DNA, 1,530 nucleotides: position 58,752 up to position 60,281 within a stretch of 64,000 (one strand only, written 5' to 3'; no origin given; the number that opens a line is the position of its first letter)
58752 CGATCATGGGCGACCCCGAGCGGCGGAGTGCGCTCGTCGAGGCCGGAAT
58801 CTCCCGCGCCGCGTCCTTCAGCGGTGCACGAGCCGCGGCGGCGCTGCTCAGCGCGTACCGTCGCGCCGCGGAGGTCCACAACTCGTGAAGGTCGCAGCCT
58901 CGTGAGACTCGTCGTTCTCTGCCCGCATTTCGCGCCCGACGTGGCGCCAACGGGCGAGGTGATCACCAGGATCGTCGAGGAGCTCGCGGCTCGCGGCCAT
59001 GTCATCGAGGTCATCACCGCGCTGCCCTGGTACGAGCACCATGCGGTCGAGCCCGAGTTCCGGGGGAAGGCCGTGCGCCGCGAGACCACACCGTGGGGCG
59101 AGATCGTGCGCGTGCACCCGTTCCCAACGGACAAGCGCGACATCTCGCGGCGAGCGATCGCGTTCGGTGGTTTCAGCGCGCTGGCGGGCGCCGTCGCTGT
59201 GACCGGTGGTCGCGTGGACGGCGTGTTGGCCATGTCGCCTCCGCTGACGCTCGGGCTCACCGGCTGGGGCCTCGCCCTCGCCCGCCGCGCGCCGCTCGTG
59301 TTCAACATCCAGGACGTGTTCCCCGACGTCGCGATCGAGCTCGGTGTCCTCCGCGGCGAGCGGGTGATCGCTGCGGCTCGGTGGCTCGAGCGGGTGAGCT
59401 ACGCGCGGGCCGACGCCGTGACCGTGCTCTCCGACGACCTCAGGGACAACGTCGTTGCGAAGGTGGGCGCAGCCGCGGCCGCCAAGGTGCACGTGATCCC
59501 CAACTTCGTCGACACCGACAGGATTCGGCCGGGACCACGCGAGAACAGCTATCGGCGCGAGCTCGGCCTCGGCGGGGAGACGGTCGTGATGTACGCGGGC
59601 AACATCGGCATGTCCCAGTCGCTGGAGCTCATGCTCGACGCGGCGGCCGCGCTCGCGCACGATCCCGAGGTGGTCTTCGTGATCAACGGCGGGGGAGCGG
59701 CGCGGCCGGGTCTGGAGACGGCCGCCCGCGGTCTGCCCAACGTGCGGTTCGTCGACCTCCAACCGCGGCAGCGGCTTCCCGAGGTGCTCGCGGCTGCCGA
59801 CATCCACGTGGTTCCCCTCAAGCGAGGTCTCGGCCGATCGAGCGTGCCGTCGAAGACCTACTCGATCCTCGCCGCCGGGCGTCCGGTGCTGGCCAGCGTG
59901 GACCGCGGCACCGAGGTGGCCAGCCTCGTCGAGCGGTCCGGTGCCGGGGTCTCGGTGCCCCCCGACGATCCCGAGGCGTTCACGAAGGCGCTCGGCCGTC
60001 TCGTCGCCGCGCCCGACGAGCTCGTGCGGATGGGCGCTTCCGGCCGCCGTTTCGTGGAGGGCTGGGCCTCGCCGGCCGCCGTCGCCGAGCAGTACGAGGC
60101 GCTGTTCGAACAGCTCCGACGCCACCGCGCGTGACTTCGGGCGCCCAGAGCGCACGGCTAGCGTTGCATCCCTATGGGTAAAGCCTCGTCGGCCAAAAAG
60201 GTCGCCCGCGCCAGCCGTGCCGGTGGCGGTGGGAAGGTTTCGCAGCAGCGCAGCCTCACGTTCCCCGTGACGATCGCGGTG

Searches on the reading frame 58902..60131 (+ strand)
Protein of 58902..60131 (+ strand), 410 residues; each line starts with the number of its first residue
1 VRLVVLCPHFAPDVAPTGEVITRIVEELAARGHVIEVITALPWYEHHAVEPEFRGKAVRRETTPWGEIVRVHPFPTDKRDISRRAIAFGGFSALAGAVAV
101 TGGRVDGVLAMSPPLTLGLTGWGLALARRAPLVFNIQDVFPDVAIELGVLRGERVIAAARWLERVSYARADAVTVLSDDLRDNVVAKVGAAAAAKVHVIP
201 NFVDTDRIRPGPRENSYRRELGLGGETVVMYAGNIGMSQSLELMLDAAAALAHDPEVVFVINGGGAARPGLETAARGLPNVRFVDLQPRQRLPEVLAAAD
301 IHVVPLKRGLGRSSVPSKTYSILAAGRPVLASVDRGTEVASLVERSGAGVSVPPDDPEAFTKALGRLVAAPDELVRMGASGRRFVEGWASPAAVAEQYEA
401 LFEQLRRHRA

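Call 47: find_homologous_proteins(query=window:58902-60131:+, max_evalue=1e-60)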
Query window:58902-60131:+ (410 aa): 6632 proteins with E <= 1e-60 among 8000 candidates; the best 120 are listed.
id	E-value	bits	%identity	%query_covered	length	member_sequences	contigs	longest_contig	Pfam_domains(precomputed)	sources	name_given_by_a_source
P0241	1.4e-257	872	98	100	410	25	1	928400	PF00534.27,PF13579.13,PF13524.13,PF13439.13,PF13692.13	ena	-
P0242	8.0e-221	751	84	100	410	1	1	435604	PF00534.27,PF13579.13,PF13524.13,PF13439.13,PF13692.13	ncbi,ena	-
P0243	1.2e-220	751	84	100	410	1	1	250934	PF00534.27,PF13579.13,PF13524.13,PF13439.13,PF13692.13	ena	-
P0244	1.6e-220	750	84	100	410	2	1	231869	PF00534.27,PF13579.13,PF13524.13,PF13439.13,PF13692.13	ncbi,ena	-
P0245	3.3e-220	749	84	99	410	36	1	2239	PF00534.27,PF13579.13,PF13524.13,PF13439.13,PF13692.13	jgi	jgi:colanic acid biosynthesis glycosyl transferase WcaI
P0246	7.1e-219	745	84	99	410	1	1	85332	PF00534.27,PF13579.13,PF13524.13,PF13439.13,PF13692.13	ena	-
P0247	1.1e-218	744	82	100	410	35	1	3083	PF00534.27,PF13579.13,PF13524.13,PF13439.13,PF13692.13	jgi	jgi:putative colanic acid biosynthesis glycosyltransferase WcaI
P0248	4.2e-198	677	78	99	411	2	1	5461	PF00534.27,PF13579.13,PF13439.13,PF13692.13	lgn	-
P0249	6.6e-189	646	71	99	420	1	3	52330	PF00534.27,PF13579.13,PF13524.13,PF13439.13,PF13692.13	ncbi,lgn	-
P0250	3.6e-188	644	73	99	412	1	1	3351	PF00534.27,PF13579.13,PF13524.13,PF13439.13,PF13692.13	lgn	-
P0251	8.5e-187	639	71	100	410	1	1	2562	PF00534.27,PF13579.13,PF13439.13,PF13692.13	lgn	-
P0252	1.2e-186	639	71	100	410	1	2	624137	PF00534.27,PF13579.13,PF13439.13,PF13692.13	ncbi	ncbi:MAG: glycosyltransferase family 4 protein [Acidimicrobiia bacterium]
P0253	5.5e-186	637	70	100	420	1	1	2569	PF00534.27,PF13579.13,PF13524.13,PF13439.13,PF13692.13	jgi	jgi:colanic acid biosynthesis glycosyl transferase WcaI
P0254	5.8e-186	637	70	99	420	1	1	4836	PF00534.27,PF13579.13,PF13524.13,PF13439.13,PF13692.13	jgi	jgi:colanic acid biosynthesis glycosyl transferase WcaI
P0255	1.2e-185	636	72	99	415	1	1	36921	PF00534.27,PF13579.13,PF13524.13,PF13439.13,PF13692.13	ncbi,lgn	-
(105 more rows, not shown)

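Call 48: find_encoding_contigs(protein=P0242, flank=2500, max_places=1)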
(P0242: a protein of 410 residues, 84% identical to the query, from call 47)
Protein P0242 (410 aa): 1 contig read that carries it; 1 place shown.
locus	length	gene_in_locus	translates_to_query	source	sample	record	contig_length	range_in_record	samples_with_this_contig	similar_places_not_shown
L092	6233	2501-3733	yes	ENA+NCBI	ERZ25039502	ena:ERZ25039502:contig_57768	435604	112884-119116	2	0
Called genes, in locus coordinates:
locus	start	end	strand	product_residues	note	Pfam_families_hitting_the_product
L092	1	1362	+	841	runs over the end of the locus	PF03816:LytR_cpsA_psr, PF13439:Glyco_transf_4, PF00534:Glycos_transf_1, PF20706:GT4-conflict, PF13692:Glyco_trans_1_4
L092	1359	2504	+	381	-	PF13439:Glyco_transf_4, PF20706:GT4-conflict, PF00534:Glycos_transf_1, PF13692:Glyco_trans_1_4, PF13524:Glyco_trans_1_2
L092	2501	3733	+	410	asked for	PF13439:Glyco_transf_4, PF13579:Glyco_trans_4_4, PF00534:Glycos_transf_1, PF13692:Glyco_trans_1_4, PF13524:Glyco_trans_1_2 (weak)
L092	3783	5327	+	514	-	PF00483:NTP_transferase, PF12804:NTP_transf_3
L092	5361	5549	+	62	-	PF24894:Hexapep_GlmU (weak), PF25084:LbH_EIF2B (weak), PF25087:GMPPB_C (weak)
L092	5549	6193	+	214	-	PF01073:3Beta_HSD, PF01370:Epimerase, PF16363:GDP_Man_Dehyd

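Call 49: find_encoding_contigs(protein=P0252, flank=2500, max_places=1)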
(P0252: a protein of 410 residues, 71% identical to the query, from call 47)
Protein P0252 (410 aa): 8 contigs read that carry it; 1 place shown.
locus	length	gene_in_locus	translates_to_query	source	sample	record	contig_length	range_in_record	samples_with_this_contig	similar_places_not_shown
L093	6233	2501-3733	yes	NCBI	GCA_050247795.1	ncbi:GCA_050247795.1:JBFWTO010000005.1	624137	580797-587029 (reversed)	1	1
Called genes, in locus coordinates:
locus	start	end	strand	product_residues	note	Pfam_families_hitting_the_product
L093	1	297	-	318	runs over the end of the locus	PF01370:Epimerase, PF04321:RmlD_sub_bind, PF01073:3Beta_HSD (faint), PF16363:GDP_Man_Dehyd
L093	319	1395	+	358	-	PF13439:Glyco_transf_4, PF13579:Glyco_trans_4_4, PF00534:Glycos_transf_1, PF13692:Glyco_trans_1_4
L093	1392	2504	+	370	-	PF13439:Glyco_transf_4, PF20706:GT4-conflict (weak), PF00534:Glycos_transf_1, PF13692:Glyco_trans_1_4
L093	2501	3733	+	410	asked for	PF13439:Glyco_transf_4, PF13579:Glyco_trans_4_4, PF00534:Glycos_transf_1, PF13692:Glyco_trans_1_4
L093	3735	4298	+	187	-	PF13489:Methyltransf_23, PF13847:Methyltransf_31 (weak), PF08241:Methyltransf_11, PF08242:Methyltransf_12, PF13649:Methyltransf_25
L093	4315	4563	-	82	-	-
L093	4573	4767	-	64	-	-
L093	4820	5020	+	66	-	-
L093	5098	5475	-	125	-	-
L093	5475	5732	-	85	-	-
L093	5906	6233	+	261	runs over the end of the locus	-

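Call 54: find_encoding_contigs(protein=P0241, flank=1500, max_places=6)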
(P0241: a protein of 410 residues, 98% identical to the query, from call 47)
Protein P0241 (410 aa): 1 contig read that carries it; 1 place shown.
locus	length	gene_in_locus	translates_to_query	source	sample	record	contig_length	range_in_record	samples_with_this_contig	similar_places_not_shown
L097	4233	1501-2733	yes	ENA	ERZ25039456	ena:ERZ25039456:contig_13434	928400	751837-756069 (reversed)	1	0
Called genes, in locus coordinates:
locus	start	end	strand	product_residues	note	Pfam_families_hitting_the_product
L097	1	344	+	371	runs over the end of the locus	PF13439:Glyco_transf_4, PF13579:Glyco_trans_4_4, PF20706:GT4-conflict, PF00534:Glycos_transf_1, PF13692:Glyco_trans_1_4, PF13524:Glyco_trans_1_2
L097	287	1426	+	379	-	PF13439:Glyco_transf_4, PF00534:Glycos_transf_1, PF13692:Glyco_trans_1_4, PF20706:GT4-conflict (weak)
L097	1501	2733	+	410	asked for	PF13439:Glyco_transf_4, PF13579:Glyco_trans_4_4, PF00534:Glycos_transf_1, PF13692:Glyco_trans_1_4, PF13524:Glyco_trans_1_2 (weak)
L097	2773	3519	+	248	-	-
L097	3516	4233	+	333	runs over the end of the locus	PF00483:NTP_transferase, PF12804:NTP_transf_3, PF00132:Hexapep (faint), PF25084:LbH_EIF2B, PF24894:Hexapep_GlmU, PF25087:GMPPB_C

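Call 68: search_protein_families(library=pfam, proteins=[window:58902-60131:+], max_evalue=0.00001)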
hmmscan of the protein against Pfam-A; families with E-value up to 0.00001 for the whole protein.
window:58902-60131:+ (410 aa): 4 families
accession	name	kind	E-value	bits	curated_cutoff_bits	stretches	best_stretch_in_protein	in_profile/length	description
PF13692.12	Glyco_trans_1_4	-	2.4e-17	63.9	27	1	227-368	2-140/142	Glycosyl transferases group 1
PF13579.12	Glyco_trans_4_4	-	3.1e-16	60.5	29.7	1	18-201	4-157/158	Glycosyl transferase 4-like domain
PF13439.12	Glyco_transf_4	-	8.2e-15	55.7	28.5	1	20-207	7-170/170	Glycosyltransferase Family 4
PF00534.26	Glycos_transf_1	-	4.4e-13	49.6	26.4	1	217-383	5-171/172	Glycosyl transferases group 1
